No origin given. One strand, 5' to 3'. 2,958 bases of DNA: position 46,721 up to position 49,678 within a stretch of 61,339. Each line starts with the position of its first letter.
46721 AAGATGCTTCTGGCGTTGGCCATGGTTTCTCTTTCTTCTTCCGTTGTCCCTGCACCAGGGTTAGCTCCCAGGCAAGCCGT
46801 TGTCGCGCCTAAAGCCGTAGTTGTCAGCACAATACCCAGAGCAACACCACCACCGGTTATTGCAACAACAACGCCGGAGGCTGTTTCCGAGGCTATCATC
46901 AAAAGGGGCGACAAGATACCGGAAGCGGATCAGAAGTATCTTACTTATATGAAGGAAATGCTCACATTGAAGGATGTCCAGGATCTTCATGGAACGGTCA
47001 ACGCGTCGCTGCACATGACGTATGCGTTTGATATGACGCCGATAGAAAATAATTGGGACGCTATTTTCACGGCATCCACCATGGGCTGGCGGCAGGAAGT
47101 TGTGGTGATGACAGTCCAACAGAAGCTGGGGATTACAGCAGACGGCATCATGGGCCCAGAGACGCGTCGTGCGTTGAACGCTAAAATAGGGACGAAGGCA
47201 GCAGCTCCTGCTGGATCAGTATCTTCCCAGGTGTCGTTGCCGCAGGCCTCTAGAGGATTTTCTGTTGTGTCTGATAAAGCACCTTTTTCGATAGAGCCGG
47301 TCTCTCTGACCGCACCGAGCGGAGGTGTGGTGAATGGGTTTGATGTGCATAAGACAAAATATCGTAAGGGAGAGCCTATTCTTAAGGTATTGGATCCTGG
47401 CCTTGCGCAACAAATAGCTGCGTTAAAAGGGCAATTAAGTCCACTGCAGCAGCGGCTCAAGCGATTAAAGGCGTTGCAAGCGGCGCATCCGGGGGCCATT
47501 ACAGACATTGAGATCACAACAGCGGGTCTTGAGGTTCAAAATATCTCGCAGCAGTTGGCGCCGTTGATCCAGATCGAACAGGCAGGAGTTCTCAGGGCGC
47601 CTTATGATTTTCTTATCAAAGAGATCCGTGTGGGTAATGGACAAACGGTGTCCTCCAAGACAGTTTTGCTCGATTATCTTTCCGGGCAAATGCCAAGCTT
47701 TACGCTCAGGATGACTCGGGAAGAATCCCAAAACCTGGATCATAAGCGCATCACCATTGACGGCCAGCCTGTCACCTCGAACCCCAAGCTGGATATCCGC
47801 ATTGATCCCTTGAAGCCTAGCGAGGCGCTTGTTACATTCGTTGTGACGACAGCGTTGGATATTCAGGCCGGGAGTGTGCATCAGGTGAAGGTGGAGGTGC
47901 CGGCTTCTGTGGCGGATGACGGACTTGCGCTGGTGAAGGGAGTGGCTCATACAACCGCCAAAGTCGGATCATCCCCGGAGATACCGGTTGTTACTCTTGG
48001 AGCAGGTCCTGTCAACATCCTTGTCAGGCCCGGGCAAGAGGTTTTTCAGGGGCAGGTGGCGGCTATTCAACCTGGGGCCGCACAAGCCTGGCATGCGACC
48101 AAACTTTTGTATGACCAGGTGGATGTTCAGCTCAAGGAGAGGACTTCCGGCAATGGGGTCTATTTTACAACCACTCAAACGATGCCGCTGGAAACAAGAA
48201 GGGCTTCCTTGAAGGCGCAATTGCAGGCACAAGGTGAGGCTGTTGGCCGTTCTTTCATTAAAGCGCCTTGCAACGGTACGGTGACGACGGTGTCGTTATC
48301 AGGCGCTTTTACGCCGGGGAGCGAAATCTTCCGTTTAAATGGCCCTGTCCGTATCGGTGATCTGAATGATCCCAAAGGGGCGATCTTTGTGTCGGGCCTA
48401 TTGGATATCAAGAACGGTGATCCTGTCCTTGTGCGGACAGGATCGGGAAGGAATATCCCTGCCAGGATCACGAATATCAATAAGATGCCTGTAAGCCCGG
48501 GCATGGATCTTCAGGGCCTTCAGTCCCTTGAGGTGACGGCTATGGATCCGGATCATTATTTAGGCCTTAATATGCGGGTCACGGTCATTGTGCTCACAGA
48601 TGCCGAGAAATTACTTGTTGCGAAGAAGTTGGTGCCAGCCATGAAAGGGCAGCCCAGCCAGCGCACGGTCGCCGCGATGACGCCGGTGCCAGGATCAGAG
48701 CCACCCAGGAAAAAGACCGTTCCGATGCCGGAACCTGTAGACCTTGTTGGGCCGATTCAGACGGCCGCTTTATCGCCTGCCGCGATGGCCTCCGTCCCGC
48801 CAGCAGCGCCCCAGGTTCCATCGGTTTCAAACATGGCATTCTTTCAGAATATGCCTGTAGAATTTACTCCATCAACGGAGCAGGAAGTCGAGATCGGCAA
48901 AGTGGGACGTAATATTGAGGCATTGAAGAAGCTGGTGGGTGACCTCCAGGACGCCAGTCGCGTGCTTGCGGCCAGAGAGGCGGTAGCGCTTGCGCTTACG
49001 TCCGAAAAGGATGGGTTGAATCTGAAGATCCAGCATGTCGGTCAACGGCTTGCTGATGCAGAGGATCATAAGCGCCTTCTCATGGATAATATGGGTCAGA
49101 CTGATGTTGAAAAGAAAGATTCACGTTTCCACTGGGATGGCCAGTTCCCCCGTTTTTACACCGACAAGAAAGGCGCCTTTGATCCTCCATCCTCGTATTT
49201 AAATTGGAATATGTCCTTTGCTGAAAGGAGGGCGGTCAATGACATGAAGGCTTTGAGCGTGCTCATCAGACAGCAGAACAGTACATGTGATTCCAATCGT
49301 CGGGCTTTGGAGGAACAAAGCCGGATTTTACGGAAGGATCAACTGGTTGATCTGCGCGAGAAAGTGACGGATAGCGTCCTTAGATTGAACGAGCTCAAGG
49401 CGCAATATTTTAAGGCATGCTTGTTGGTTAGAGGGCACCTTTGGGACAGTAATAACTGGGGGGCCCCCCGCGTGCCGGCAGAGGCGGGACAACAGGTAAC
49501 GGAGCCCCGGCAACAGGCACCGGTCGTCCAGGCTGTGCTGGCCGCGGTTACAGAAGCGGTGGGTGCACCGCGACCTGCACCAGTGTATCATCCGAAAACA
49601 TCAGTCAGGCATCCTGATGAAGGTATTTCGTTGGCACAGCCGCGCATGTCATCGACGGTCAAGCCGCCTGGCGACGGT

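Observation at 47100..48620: Two membrane-fusion-protein-like modules and a PG-binding-like motif embedded in a 2783-aa protein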

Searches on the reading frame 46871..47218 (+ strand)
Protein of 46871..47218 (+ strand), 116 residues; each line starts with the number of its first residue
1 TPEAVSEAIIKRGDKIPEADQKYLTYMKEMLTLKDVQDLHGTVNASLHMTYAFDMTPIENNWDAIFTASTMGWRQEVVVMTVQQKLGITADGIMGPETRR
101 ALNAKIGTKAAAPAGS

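Call 76: search_solved_structures(query=A7, max_evalue=10, show_alignments=2)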
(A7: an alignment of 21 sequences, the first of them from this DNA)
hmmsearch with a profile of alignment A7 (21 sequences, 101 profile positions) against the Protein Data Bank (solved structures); distinct sequences matched with E-value up to 10: 11.
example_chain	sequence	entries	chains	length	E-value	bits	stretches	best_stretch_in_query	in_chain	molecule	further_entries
4lpq_A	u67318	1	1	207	8.6e-05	25.8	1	65-99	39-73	ErfK/YbiS/YcfS/YnhG family protein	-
5tv7_A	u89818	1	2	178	0.0076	19.6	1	66-98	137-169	Putative peptidoglycan-binding/hydrolysing protein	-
5nm7_G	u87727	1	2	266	0.17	15.2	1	66-99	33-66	Peptidoglycan-binding domain 1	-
6tci_A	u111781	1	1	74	0.26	14.7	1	67-98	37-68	Spore cortex-lytic enzyme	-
5apw_A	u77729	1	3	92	0.37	14.2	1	21-53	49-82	GENERAL CONTROL PROTEIN GCN4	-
7aj9_A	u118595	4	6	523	0.47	13.8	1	66-99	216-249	L,D-transpeptidase YcbB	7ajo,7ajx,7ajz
2efr_A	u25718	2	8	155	0.49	13.8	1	3-52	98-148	General control protein GCN4 and Tropomyosin 1 alpha chain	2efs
7x1k_A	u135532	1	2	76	0.69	13.3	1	36-80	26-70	Chemotaxis protein CheY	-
1tje_A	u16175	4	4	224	1.5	12.2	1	23-57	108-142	Threonyl-tRNA synthetase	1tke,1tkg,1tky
5ux0_A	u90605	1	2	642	4.6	10.6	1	13-58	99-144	Argonaute protein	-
5i4a_A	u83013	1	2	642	5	10.5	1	13-58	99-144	Argonaute protein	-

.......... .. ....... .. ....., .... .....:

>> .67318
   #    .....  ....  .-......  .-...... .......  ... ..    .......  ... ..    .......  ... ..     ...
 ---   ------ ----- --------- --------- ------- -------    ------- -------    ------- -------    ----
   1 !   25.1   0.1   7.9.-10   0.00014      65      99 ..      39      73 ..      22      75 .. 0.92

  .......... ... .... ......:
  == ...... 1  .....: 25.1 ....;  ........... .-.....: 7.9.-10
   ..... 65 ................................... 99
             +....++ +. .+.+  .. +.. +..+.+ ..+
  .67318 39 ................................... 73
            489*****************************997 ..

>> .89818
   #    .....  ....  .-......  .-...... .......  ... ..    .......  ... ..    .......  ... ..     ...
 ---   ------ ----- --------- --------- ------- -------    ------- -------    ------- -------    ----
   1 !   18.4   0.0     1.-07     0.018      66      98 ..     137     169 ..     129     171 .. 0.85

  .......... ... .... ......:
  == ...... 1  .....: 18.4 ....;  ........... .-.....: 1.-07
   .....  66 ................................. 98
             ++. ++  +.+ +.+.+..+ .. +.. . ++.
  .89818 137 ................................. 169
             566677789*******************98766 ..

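Call 77: search_protein_families(library=pfam, alignment_id=A7, max_evalue=0.1)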
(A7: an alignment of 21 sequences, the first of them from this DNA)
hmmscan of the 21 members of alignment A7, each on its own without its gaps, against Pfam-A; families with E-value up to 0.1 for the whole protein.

A. member 1, seq(116 aa): 2 families
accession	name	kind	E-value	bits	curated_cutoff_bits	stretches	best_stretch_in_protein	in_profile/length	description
PF01471.23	PG_binding_1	-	0.00012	22.7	23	1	78-102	33-57/57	Putative peptidoglycan binding domain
PF09374.15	PG_binding_3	-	0.0042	17.7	24.6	1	80-104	4-33/76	Predicted Peptidoglycan domain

B. families by the number of members that match (of 21 scanned): 8 families
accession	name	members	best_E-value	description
PF01471.23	PG_binding_1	18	0.00012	Putative peptidoglycan binding domain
PF09374.15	PG_binding_3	7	0.00046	Predicted Peptidoglycan domain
PF13490.11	zf-HC2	1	0.0094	Putative zinc-finger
PF20269.3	CATRA-N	1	0.015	CASPASE and TPR Repeat-Associated N-terminal domain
PF07396.17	Porin_O_P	1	0.035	Phosphate-selective porin O and P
PF07006.16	DUF1310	1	0.054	Protein of unknown function (DUF1310)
PF06384.16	ICAT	1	0.077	Beta-catenin-interacting protein ICAT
PF22734.1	NNH2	1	0.082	NACHT N-terminal Helical domain 2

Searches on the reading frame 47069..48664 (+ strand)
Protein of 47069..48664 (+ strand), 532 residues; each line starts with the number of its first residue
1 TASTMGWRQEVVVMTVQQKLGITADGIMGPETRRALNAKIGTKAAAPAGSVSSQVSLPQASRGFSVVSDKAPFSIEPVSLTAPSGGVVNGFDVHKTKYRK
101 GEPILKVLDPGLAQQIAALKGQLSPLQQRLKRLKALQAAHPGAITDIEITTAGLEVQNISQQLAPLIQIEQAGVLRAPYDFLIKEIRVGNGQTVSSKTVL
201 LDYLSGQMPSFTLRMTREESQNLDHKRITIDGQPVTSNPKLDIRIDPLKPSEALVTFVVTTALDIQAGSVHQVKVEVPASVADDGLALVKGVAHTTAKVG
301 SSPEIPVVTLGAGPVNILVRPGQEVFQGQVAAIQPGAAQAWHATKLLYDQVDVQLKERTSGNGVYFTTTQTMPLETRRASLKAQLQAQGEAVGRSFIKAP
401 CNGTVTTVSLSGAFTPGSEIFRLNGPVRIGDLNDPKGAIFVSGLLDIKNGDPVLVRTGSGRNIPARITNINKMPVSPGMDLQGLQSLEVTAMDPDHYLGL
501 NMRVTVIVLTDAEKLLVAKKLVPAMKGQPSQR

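Call 9: search_solved_structures(query=window:47069-48664:+, max_evalue=1, show_alignments=3)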
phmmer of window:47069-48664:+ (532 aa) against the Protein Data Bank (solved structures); distinct sequences matched with E-value up to 1: 11.
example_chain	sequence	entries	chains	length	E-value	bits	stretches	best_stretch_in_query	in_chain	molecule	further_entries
8gk8_C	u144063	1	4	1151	0.091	14.8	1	137-202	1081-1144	Pyruvate carboxylase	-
3hbl_A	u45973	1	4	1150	0.092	14.8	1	137-202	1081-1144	Pyruvate carboxylase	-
3hb9_A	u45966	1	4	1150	0.092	14.8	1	137-202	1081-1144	Pyruvate carboxylase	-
3ho8_A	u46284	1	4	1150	0.092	14.8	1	137-202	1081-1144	Pyruvate carboxylase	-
4hnv_A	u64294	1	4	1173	0.094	14.8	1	137-202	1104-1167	Pyruvate carboxylase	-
4hnu_A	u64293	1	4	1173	0.094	14.8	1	137-202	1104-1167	Pyruvate carboxylase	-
3bg5_A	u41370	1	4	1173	0.094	14.8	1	137-202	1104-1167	Pyruvate carboxylase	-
4hnt_A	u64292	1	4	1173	0.095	14.8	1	137-202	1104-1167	Pyruvate carboxylase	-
4lpq_A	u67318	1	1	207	0.22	13.6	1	5-50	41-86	ErfK/YbiS/YcfS/YnhG family protein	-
2z1c_A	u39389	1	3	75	0.84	11.6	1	416-459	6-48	Hydrogenase expression/formation protein HypC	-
3vyr_A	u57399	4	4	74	0.86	11.6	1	416-459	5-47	Hydrogenase expression/formation protein HypC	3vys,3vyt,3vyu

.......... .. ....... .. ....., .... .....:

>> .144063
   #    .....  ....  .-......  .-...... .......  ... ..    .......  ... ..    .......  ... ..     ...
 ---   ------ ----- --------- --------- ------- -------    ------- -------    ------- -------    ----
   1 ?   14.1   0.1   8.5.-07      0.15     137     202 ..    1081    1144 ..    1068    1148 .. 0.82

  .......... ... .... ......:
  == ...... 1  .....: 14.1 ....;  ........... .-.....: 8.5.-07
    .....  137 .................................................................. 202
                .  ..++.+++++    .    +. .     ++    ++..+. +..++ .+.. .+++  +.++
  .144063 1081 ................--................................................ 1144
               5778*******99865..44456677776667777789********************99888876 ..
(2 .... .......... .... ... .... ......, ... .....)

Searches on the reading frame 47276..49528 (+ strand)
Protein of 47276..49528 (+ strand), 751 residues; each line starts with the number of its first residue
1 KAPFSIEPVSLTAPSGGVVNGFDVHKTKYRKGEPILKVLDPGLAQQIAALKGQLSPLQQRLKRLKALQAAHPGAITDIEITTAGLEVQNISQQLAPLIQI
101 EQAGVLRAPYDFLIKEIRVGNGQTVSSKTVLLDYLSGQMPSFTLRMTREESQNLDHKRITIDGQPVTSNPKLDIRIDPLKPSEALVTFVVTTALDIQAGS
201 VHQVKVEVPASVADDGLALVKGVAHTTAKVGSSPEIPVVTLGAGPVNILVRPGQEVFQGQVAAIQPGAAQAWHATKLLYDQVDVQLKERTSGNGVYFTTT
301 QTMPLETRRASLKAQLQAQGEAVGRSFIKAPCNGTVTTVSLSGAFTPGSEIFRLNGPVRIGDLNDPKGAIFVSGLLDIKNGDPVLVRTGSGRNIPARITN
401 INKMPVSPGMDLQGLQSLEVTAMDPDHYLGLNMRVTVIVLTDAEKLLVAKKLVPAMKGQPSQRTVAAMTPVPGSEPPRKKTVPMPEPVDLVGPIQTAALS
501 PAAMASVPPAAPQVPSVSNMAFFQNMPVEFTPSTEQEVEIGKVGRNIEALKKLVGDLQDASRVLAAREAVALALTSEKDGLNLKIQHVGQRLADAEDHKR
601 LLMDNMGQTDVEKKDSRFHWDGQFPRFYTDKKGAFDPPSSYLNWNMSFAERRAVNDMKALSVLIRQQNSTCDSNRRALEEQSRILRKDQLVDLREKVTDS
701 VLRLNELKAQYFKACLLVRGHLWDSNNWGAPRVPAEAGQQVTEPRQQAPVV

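Call 53: find_related_loci(query=window:47276-49528:+, collection=genome_contigs, flank=3000)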
Query window:47276-49528:+ (751 aa) in genome_contigs; peptide patterns used: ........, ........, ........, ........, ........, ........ (x = any residue, [..] = any of these).
77 stretches matched a pattern, but none encodes a relative of the query by tblastn (E <= 1e-3).
